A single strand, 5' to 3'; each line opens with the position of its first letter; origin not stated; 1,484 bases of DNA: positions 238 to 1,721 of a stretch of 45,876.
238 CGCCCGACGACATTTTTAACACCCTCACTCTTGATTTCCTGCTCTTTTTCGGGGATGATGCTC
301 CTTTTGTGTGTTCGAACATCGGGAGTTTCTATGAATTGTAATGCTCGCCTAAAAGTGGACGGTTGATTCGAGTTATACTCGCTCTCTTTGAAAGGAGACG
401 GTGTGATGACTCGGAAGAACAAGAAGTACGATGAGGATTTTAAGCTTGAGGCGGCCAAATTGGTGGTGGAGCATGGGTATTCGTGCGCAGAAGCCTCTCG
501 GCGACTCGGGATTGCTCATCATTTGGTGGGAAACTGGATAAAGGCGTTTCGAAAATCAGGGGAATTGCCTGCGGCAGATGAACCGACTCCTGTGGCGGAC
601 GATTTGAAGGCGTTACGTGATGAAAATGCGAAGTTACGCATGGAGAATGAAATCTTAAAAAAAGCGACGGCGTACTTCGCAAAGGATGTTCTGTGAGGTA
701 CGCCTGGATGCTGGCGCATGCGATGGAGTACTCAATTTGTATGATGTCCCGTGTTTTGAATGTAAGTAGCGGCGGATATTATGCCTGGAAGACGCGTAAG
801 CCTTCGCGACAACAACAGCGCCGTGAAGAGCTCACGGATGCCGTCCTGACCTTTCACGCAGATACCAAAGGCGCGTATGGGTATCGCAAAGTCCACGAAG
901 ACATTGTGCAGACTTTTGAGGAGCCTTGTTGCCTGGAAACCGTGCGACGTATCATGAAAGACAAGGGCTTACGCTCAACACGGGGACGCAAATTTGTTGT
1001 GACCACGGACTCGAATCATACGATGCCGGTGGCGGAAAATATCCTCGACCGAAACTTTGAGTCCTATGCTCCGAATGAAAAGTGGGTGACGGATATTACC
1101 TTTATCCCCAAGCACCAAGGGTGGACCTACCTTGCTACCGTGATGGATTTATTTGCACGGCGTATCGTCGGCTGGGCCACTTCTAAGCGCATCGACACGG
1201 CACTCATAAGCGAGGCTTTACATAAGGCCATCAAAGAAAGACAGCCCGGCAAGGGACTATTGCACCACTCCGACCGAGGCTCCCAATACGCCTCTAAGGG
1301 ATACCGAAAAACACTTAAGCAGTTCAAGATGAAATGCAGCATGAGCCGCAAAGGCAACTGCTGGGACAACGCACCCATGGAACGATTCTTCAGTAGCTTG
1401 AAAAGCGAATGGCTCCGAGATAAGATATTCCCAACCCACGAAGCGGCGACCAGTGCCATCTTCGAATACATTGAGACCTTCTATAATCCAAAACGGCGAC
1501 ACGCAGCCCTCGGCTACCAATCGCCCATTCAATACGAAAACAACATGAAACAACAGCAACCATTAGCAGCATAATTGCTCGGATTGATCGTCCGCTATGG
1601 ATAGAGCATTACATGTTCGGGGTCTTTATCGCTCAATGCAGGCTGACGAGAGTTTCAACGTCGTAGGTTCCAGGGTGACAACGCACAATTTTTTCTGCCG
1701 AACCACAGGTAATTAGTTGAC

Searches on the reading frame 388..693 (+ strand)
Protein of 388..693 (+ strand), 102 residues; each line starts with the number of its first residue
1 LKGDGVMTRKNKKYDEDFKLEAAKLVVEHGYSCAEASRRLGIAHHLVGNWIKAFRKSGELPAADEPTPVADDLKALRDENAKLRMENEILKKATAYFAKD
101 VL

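Call 31: search_protein_families(library=pfam, proteins=[window:388-693:+], max_evalue=0.001)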
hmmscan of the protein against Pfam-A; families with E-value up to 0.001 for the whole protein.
window:388-693:+ (102 aa): 3 families
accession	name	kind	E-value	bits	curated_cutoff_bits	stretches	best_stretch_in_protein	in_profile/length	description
PF01527.26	HTH_Tnp_1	-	7.4e-16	58.6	24.1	1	9-87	2-74/75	Transposase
PF13384.12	HTH_23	-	4.4e-07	30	24.6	1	19-59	7-46/50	Homeodomain-like domain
PF13518.12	HTH_28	-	4e-05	24.1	25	1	18-59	1-41/52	Helix-turn-helix domain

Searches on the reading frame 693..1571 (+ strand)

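Call 31: search_protein_families(library=pfam, proteins=[window:693-1571:+], max_evalue=0.001)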
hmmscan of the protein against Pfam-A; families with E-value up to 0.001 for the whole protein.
window:693-1571:+ (293 aa): 5 families
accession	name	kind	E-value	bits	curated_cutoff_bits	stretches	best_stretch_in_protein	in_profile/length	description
PF00665.32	rve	-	9.4e-29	100.1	32.6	1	125-223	2-102/102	Integrase core domain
PF13333.12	rve_2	-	8.2e-14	51.9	22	1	230-284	1-54/56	Integrase core domain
PF13683.12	rve_3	-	1.2e-12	47.8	26.5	1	213-278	3-67/67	Integrase core domain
PF13276.12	HTH_21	-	2e-11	44.4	28.1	1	43-101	2-60/60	HTH-like domain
PF01498.24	HTH_Tnp_Tc3_2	-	0.00054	20.6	31.5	0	64-107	16-58/72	Transposase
